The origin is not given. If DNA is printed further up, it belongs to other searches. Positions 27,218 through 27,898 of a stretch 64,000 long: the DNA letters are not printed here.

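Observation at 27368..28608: GC-rich two-gene island (small HTH protein plus a 208-aa unknown) with a 16-bp palindromic operator-like site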

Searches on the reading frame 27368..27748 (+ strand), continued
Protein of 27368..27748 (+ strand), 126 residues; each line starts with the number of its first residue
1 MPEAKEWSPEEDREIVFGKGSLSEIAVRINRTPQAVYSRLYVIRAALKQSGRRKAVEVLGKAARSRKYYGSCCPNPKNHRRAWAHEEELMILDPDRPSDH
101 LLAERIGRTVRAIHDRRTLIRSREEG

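Call 106: find_encoding_contigs(protein=P0016, flank=3000, max_places=5)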
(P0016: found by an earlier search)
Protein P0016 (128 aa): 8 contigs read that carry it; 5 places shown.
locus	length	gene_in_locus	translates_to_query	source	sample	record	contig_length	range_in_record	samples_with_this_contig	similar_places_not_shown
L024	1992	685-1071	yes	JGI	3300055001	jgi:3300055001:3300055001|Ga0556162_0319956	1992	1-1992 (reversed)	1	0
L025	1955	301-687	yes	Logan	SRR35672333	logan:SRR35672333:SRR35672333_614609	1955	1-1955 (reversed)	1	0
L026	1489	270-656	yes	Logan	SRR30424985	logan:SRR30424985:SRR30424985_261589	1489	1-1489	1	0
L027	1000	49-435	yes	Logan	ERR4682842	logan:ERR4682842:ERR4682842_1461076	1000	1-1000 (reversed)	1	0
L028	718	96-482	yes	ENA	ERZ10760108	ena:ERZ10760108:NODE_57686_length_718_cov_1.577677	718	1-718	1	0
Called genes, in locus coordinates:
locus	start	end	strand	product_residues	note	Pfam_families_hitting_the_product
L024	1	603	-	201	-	?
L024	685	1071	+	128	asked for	-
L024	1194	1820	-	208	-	-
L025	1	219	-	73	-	?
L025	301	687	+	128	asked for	-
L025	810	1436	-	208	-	-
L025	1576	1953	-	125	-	?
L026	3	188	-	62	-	?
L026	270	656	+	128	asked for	-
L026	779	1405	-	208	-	-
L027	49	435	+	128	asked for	-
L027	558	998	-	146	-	?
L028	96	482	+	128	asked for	-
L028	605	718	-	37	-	?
